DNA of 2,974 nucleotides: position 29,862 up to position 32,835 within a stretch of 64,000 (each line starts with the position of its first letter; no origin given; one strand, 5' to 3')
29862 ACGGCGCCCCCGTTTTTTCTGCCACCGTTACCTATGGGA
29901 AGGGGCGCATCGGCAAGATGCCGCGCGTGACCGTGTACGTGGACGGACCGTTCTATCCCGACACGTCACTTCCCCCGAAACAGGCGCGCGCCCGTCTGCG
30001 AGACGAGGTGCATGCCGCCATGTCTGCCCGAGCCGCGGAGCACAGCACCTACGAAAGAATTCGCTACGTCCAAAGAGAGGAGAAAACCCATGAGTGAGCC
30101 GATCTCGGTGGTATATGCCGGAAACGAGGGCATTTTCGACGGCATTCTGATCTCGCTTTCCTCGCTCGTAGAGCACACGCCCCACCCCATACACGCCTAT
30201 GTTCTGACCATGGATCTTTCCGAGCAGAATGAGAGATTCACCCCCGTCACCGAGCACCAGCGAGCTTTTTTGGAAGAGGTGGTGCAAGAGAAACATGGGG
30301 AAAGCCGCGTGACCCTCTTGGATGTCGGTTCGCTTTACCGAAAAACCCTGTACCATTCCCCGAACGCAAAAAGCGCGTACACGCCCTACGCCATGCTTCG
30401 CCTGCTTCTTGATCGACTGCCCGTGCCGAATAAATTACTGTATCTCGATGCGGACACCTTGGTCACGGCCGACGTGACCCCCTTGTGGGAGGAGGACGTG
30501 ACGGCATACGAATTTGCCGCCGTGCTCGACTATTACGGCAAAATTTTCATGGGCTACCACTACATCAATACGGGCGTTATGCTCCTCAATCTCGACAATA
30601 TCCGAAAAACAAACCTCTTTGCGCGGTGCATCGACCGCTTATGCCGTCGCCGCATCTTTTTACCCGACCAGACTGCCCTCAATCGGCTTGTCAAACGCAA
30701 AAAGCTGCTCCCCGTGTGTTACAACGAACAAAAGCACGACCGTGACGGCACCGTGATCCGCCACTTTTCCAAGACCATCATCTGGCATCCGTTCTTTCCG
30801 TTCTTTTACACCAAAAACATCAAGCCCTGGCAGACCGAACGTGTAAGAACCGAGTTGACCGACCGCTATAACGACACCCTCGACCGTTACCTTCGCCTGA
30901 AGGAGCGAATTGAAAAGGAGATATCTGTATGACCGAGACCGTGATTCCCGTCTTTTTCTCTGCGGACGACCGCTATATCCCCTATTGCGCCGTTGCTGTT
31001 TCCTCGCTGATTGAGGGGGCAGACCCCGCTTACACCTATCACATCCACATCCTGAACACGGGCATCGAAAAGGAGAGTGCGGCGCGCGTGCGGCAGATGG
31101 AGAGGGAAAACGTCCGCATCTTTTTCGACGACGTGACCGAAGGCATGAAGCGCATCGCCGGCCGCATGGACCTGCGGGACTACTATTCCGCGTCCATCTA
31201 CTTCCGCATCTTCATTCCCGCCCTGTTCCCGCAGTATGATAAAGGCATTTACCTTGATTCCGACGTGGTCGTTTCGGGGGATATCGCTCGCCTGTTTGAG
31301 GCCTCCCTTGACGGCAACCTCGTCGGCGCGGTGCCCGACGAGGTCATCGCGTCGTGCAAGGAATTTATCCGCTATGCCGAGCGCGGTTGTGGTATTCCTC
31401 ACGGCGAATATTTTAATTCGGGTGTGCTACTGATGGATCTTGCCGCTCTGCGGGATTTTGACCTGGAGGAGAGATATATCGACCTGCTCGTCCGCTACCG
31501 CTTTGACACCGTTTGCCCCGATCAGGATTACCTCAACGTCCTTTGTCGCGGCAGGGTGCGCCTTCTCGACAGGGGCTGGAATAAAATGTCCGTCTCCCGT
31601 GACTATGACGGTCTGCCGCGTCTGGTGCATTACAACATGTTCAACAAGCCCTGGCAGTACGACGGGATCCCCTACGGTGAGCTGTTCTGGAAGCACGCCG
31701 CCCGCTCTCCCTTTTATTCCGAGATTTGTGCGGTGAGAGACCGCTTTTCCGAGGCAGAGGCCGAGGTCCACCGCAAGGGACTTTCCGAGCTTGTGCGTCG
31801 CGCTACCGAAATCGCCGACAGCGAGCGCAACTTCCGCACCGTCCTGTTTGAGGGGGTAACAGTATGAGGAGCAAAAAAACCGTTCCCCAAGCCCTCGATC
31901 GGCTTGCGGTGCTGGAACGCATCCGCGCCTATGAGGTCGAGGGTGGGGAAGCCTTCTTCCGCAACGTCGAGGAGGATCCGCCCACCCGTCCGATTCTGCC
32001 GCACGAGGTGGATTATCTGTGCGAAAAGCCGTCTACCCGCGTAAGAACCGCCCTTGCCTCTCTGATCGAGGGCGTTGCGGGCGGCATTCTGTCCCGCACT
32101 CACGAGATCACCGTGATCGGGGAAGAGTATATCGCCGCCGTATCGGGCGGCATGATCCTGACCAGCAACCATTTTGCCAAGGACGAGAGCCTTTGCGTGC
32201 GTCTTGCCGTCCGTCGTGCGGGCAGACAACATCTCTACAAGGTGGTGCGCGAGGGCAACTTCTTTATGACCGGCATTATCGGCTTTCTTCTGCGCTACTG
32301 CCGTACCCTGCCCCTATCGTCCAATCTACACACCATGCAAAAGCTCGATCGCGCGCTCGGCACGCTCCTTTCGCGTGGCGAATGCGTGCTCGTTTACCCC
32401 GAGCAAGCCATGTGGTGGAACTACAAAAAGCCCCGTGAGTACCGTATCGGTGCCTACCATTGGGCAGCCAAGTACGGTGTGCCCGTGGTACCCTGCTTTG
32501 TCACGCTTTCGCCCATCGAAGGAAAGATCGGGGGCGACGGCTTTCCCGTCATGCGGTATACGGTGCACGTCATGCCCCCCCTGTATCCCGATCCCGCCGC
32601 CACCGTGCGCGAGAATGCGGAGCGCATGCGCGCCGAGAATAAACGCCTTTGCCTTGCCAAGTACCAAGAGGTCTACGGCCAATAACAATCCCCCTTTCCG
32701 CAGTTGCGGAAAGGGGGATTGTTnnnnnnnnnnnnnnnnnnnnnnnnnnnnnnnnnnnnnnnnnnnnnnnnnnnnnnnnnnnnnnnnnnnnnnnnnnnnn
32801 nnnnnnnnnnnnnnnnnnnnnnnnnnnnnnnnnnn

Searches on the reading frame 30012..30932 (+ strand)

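Call 11: search_protein_families(library=pfam, proteins=[window:30012-30932:+], max_evalue=0.01)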
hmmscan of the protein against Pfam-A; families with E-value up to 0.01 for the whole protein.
window:30012-30932:+ (306 aa): 1 family
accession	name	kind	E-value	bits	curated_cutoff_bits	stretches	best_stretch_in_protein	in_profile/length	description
PF01501.26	Glyco_transf_8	-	8.9e-20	71.8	24.3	1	33-275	2-251/253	Glycosyl transferase family 8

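Call 12: search_protein_families(library=ncbifam, proteins=[window:30012-30932:+], max_evalue=0.01)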
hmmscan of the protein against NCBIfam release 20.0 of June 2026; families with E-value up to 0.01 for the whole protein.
window:30012-30932:+ (306 aa): 1 family
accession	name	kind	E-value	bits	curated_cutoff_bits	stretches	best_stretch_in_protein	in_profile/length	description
NF011718.0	PRK15171.1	equivalog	0.00024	20.4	461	1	83-238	71-239/337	lipopolysaccharide 3-alpha-galactosyltransferase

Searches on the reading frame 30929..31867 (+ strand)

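Call 11: search_protein_families(library=pfam, proteins=[window:30929-31867:+], max_evalue=0.01)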
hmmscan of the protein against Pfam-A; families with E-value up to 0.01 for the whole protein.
window:30929-31867:+ (312 aa): 2 families
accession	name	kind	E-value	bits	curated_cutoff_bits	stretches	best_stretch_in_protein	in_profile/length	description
PF01501.26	Glyco_transf_8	-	2.9e-45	155.3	24.3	1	8-245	2-252/253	Glycosyl transferase family 8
PF18404.7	Glyco_transf_24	-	0.0027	17.6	25.7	1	94-181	86-177/268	Glucosyltransferase 24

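Call 12: search_protein_families(library=ncbifam, proteins=[window:30929-31867:+], max_evalue=0.01)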
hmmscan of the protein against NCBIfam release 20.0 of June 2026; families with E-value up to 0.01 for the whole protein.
window:30929-31867:+ (312 aa): 1 family
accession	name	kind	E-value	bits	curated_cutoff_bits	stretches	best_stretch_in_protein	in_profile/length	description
NF011718.0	PRK15171.1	equivalog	4.1e-17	62.3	461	1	6-261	28-292/337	lipopolysaccharide 3-alpha-galactosyltransferase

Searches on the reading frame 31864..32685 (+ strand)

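Call 11: search_protein_families(library=pfam, proteins=[window:31864-32685:+], max_evalue=0.01)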
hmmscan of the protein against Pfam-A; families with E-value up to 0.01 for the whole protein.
window:31864-32685:+ (273 aa): 1 family
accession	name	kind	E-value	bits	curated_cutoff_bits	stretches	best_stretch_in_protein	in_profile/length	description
PF01553.26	Acyltransferase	-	8.7e-09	35.7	23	1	82-213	2-131/132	Acyltransferase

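Call 12: search_protein_families(library=ncbifam, proteins=[window:31864-32685:+], max_evalue=0.01)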
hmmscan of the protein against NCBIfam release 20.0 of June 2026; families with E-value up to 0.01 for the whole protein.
window:31864-32685:+ (273 aa): 1 family
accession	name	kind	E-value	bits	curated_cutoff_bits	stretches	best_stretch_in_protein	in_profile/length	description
TIGR00530.1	AGP_acyltrn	subfamily_domain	0.00068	19.4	102.95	1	136-212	52-128/130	1-acylglycerol-3-phosphate O-acyltransferase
